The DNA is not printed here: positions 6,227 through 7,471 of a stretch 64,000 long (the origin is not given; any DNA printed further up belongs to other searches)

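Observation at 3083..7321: Stand-alone fliF-fliG-fliH-fliI-fliJ block: a stripped-down flagellar/T3SS-type module wedged between hslVU and ilvBN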

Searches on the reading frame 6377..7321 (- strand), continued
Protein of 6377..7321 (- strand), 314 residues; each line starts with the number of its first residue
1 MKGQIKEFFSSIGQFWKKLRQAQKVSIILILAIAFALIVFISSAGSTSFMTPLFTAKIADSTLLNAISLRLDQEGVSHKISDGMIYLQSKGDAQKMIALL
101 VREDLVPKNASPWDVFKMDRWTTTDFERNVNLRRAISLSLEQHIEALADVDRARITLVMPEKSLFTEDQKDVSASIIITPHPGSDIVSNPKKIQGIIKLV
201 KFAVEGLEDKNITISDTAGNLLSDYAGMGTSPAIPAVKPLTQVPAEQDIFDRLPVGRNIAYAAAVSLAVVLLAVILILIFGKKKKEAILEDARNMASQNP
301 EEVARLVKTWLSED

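Call 70: fold_search(model_id=the predicted structure, library=pdb)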
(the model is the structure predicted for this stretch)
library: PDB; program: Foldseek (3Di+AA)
matches with E <= 10: 859; with E <= 0.001: 50
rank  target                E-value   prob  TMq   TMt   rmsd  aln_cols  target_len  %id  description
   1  9a67_A                3.3e-15  1.00  0.31  0.19  23.6       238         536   23  Integrative model of FLIF-YLXF by crosslinking MS and deep learning (released 2024-09-18)
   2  8wkq_UI               2.4e-12  1.00  0.29  0.58  20.9       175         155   28  Cryo-EM structure of the MS ring (C1) with export apparatus and proximal rod within the flagellar motor-hook complex  (released 2024-09-04)
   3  8wkq_WP               6.2e-10  1.00  0.29  0.87   1.5        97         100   40  Cryo-EM structure of the MS ring (C1) with export apparatus and proximal rod within the flagellar motor-hook complex  (released 2024-09-04)
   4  8wkq_WJ               1.9e-09  1.00  0.29  0.90   1.6        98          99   40  Cryo-EM structure of the MS ring (C1) with export apparatus and proximal rod within the flagellar motor-hook complex  (released 2024-09-04)
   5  8wkq_WE               2.4e-09  1.00  0.30  0.79   7.3       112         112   35  Cryo-EM structure of the MS ring (C1) with export apparatus and proximal rod within the flagellar motor-hook complex  (released 2024-09-04)
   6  8wkq_WO               2.6e-09  1.00  0.29  0.90   1.8        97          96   40  Cryo-EM structure of the MS ring (C1) with export apparatus and proximal rod within the flagellar motor-hook complex  (released 2024-09-04)
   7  8wkq_WK               2.6e-09  1.00  0.29  0.90   1.5        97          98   40  Cryo-EM structure of the MS ring (C1) with export apparatus and proximal rod within the flagellar motor-hook complex  (released 2024-09-04)
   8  8wkq_WA               2.7e-09  1.00  0.30  0.79   7.3       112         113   35  Cryo-EM structure of the MS ring (C1) with export apparatus and proximal rod within the flagellar motor-hook complex  (released 2024-09-04)
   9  8wkq_WD               5.0e-09  1.00  0.29  0.80   7.1       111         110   34  Cryo-EM structure of the MS ring (C1) with export apparatus and proximal rod within the flagellar motor-hook complex  (released 2024-09-04)
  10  8wkq_WC               5.4e-09  1.00  0.30  0.83   4.0       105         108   37  Cryo-EM structure of the MS ring (C1) with export apparatus and proximal rod within the flagellar motor-hook complex  (released 2024-09-04)
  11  8wkq_WB               5.4e-09  1.00  0.30  0.82   6.3       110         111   35  Cryo-EM structure of the MS ring (C1) with export apparatus and proximal rod within the flagellar motor-hook complex  (released 2024-09-04)
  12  8wkq_WF               5.4e-09  1.00  0.30  0.81   7.2       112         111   35  Cryo-EM structure of the MS ring (C1) with export apparatus and proximal rod within the flagellar motor-hook complex  (released 2024-09-04)
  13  7cgo_Df               5.7e-09  1.00  0.29  0.89   1.7        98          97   40  Cryo-EM structure of the flagellar motor-hook complex from Salmonella (released 2021-04-28)
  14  8wkq_WH               7.3e-09  1.00  0.28  0.88   1.9        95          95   40  Cryo-EM structure of the MS ring (C1) with export apparatus and proximal rod within the flagellar motor-hook complex  (released 2024-09-04)
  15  7cik_A                7.3e-09  1.00  0.27  0.51  12.6       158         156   30  Structure of the 58-213 fragment of FliF (released 2021-02-17)
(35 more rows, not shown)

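Call 78: find_encoding_contigs(protein=P0094, flank=10000, max_places=1)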
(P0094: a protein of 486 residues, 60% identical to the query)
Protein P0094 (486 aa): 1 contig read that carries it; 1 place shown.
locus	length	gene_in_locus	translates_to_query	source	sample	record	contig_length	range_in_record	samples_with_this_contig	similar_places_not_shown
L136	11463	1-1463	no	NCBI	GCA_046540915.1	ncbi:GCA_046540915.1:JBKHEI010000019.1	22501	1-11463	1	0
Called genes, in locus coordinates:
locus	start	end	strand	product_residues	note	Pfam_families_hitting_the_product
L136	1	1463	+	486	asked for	PF01514:YscJ_FliF, PF08345:YscJ_FliF_C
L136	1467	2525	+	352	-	PF03448:MgtE_N (faint), PF14842:FliG_N, PF14841:FliG_M, PF14842:FliG_N, PF01706:FliG_C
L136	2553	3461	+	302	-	PF06635:T3SS_SCTL (weak), PF02108:FliH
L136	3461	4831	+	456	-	PF02874:ATP-synt_ab_N, PF00006:ATP-synt_ab, PF18269:T3SS_ATPase_C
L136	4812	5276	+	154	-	PF02050:FliJ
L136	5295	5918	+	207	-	-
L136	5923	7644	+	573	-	PF02120:Flg_hook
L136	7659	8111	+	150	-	PF03963:FlgD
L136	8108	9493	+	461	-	PF00460:Flg_bb_rod, PF22692:LlgE_F_G_D1, PF07559:FlgE_D2, PF06429:Flg_bbr_C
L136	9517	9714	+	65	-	PF06289:FlbD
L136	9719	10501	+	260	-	PF01618:MotA_ExbB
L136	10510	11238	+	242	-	PF13677:MotB_plug, PF00691:OmpA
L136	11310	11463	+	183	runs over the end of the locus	PF03748:FliL (weak)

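Call 79: find_encoding_contigs(protein=P0110, flank=10000, max_places=1)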
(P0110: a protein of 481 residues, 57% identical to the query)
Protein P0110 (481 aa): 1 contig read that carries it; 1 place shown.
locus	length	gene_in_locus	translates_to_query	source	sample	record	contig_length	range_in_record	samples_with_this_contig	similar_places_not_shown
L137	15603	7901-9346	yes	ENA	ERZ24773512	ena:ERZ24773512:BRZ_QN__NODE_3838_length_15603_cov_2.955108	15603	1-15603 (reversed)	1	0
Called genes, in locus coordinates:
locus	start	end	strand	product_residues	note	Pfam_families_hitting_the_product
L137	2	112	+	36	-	?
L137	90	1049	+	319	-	PF02481:DNA_processg_A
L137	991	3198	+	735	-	PF01751:Toprim, PF01131:Topoisom_bac, PF01396:Zn_ribbon_Top1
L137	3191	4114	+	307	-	PF02899:Phage_int_SAM_1, PF00589:Phage_integrase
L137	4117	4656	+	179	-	PF00227:Proteasome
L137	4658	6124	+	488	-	PF00004:AAA (weak), PF07728:AAA_5 (weak), PF13238:AAA_18 (faint), PF07724:AAA_2, PF00004:AAA (weak)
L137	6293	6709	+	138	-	-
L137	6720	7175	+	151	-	PF00460:Flg_bb_rod (weak), PF06429:Flg_bbr_C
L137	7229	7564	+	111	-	PF02049:FliE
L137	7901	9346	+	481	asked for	PF01514:YscJ_FliF, PF08345:YscJ_FliF_C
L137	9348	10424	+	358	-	PF03448:MgtE_N (faint), PF14842:FliG_N, PF14841:FliG_M, PF14842:FliG_N, PF01706:FliG_C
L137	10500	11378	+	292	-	PF28068:Scy (weak), PF02108:FliH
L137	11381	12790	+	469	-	PF02874:ATP-synt_ab_N, PF00006:ATP-synt_ab, PF18269:T3SS_ATPase_C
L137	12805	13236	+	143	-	PF02050:FliJ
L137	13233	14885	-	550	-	PF00485:PRK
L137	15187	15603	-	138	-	?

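Call 82: search_protein_representatives(protein=window:6377-7321:-)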
Query: 314 residues. Proteins with E-value up to 0.001 (for the whole library): 5646; up to 1e-10: 2108; up to 1e-30: 74. The best 150 are listed.
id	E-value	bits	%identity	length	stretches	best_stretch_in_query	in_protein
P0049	3.2e-103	361.4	59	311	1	11-313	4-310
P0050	8.1e-91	320.6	56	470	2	12-248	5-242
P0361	9.7e-61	222.0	44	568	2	3-256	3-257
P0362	2.6e-60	220.6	46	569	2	7-229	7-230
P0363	3.2e-59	217.0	42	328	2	10-237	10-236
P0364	5.2e-58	213.0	46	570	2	7-229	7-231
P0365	4.3e-56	206.7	42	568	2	5-233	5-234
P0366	4.1e-55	203.5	42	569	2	4-236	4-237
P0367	1.4e-54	201.7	44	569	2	5-230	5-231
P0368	1.9e-54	201.3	41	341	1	5-257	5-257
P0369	1.9e-54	201.3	46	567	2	5-218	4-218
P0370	2.4e-53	197.7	44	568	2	14-229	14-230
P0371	7.8e-52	192.7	42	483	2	16-229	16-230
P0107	2.1e-50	188.1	43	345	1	9-232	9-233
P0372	4.7e-50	186.9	39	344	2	44-226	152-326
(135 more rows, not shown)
